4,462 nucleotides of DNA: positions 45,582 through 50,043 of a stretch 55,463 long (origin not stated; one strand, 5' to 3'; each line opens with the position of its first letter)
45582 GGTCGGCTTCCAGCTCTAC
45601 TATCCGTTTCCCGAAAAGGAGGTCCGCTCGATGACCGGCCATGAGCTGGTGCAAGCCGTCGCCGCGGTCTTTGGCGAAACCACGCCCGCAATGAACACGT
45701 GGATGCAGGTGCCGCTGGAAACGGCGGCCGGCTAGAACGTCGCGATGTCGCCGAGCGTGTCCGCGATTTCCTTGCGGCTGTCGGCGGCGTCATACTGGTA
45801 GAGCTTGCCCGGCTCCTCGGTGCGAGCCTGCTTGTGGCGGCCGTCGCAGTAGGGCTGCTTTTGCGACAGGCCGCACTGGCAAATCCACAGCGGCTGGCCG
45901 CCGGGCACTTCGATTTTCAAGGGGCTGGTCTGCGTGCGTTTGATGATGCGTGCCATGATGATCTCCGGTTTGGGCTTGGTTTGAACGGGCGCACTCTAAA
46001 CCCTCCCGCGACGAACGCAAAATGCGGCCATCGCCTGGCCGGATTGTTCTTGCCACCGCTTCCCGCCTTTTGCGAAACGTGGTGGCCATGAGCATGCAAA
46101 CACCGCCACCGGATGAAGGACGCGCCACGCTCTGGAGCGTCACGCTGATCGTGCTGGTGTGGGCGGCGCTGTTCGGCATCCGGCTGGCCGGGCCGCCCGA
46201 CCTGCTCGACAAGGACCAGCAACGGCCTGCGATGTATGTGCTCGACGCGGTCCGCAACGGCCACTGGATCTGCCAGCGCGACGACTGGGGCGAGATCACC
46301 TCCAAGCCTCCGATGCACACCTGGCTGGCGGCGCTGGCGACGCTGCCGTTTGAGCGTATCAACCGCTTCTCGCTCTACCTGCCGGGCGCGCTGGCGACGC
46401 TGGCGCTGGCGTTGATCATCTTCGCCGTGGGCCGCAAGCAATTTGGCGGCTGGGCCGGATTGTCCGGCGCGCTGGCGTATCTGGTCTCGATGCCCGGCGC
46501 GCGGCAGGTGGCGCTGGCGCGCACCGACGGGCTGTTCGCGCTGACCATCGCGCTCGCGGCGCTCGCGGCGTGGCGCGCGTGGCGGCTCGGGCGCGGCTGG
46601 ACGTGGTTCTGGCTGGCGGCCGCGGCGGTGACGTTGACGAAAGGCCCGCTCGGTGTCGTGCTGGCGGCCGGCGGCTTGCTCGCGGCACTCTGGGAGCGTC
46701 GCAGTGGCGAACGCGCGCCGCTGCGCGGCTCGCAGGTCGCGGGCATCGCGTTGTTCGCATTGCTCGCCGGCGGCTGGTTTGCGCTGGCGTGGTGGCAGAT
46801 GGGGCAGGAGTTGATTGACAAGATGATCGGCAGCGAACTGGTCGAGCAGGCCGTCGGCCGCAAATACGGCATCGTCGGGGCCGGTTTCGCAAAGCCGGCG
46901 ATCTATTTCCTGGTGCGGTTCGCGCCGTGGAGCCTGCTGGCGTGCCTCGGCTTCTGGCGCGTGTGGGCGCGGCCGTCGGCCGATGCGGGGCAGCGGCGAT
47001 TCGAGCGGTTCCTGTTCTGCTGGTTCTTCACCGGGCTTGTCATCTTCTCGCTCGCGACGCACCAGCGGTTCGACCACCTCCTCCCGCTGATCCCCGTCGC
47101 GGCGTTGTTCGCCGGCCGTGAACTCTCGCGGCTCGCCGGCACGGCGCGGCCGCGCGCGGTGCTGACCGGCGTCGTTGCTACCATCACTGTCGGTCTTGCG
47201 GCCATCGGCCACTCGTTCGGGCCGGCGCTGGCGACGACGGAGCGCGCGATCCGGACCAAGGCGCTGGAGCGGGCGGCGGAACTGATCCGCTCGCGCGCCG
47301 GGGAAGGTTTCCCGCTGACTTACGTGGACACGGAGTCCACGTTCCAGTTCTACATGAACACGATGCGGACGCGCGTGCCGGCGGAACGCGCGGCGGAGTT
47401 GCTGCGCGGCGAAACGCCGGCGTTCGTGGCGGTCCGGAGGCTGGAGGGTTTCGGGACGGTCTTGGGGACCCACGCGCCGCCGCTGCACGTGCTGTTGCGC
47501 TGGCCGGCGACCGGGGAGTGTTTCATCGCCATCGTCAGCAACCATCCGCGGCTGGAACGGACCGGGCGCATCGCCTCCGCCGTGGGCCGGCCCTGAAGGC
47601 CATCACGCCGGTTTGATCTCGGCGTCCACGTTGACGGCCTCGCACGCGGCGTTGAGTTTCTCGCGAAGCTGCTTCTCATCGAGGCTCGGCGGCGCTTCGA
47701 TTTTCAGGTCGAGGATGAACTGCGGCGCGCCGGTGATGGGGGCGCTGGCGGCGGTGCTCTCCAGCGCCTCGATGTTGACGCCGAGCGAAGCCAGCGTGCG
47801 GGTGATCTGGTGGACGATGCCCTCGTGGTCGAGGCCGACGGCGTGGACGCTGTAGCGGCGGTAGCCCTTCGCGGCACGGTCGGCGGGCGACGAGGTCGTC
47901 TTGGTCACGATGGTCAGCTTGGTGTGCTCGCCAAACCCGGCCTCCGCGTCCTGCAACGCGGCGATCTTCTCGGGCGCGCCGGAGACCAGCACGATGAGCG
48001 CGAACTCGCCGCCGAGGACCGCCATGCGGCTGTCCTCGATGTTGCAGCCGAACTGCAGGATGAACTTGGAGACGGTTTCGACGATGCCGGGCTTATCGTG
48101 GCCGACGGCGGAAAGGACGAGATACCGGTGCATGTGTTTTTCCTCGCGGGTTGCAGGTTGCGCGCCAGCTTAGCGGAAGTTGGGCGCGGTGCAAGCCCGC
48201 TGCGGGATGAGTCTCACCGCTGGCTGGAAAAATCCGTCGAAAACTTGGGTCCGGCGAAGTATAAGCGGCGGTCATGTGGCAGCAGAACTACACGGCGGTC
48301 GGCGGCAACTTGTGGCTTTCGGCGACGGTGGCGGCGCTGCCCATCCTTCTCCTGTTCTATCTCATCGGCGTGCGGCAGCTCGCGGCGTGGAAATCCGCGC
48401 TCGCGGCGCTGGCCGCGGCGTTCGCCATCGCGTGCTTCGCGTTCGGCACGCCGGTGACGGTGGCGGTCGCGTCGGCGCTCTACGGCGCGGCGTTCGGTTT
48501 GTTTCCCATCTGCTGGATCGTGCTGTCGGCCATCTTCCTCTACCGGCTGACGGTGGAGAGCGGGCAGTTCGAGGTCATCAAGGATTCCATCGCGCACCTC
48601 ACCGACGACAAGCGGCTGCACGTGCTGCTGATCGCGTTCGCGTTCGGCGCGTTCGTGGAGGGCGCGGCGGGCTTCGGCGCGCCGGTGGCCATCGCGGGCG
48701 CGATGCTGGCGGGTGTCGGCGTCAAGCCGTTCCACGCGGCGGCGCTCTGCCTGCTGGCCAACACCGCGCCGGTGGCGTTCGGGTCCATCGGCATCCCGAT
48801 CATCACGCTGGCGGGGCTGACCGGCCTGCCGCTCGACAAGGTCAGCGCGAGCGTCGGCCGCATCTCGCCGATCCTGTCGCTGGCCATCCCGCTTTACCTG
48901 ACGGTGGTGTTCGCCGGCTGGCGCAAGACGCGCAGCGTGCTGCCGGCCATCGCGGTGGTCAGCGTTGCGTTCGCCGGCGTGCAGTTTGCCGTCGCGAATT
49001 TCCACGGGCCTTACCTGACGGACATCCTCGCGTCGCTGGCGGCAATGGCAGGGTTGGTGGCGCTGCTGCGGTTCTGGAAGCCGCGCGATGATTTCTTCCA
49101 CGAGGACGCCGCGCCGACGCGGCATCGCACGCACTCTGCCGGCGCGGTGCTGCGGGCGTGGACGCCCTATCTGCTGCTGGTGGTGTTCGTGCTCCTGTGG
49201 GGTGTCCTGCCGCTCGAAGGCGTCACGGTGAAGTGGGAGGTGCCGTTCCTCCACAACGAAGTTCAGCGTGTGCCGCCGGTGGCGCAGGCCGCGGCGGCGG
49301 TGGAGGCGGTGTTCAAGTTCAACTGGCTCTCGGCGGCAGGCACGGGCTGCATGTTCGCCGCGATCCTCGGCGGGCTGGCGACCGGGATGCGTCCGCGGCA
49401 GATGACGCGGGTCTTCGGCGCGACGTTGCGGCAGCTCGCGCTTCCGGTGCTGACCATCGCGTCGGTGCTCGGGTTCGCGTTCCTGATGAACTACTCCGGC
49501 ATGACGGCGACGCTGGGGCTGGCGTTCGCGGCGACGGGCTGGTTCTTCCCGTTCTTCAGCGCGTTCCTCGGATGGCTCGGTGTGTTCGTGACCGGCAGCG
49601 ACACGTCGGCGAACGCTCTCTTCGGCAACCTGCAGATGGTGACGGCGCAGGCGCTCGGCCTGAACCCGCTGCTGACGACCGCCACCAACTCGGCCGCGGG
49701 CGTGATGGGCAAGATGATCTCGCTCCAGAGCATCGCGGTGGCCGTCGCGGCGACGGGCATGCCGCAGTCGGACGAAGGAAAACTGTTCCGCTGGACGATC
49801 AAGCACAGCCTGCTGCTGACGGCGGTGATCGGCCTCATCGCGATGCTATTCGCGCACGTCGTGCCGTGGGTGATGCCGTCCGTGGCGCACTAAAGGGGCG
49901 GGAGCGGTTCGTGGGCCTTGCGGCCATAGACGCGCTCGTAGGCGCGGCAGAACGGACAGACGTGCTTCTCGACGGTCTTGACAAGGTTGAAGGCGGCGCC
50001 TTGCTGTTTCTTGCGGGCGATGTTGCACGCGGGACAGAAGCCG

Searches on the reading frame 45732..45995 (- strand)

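Call 11: search_protein_families(library=pfam, proteins=[window:45732-45995:-], max_evalue=0.001)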
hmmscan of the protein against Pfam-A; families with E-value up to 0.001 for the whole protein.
window:45732-45995:- (87 aa): 1 family
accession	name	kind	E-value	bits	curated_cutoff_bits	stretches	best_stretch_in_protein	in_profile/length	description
PF09360.15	zf-CDGSH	-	1.7e-08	35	29.5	1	32-55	28-48/48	Iron-binding zinc finger CDGSH type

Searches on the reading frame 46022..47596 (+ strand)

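Call 11: search_protein_families(library=pfam, proteins=[window:46022-47596:+], max_evalue=0.001)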
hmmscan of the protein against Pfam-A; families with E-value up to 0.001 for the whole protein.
window:46022-47596:+ (524 aa): 1 family
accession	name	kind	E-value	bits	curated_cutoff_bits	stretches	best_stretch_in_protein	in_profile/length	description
PF13231.12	PMT_2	-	1.8e-13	51.5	26.1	1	94-228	1-137/160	Dolichyl-phosphate-mannose-protein mannosyltransferase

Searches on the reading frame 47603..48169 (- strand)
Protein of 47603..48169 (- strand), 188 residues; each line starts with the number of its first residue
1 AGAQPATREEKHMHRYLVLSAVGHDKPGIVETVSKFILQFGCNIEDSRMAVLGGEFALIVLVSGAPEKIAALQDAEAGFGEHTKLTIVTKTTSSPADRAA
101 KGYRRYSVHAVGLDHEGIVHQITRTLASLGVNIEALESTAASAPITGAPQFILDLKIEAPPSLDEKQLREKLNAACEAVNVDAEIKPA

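Call 11: search_protein_families(library=pfam, proteins=[window:47603-48169:-], max_evalue=0.001)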
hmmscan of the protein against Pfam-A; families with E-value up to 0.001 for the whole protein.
window:47603-48169:- (188 aa): 4 families
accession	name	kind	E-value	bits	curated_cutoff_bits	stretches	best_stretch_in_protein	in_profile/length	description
PF13740.12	ACT_6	-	1e-22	80.3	23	1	16-75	2-61/76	ACT domain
PF01842.31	ACT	-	1.1e-08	35.2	27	0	116-170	11-63/66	ACT domain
PF21086.3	ACT_PSP_2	-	1.8e-06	28.4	24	1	119-183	17-74/77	ACT domain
PF13291.12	ACT_4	-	5.2e-05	24.3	27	0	107-143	8-44/80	ACT domain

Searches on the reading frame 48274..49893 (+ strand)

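Call 11: search_protein_families(library=pfam, proteins=[window:48274-49893:+], max_evalue=0.001)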
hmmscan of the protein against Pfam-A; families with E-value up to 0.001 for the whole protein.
window:48274-49893:+ (539 aa): 1 family
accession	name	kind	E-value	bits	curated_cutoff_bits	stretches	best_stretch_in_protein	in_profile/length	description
PF02652.20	Lactate_perm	-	2.1e-161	538.7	27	1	15-525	1-521/522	L-lactate permease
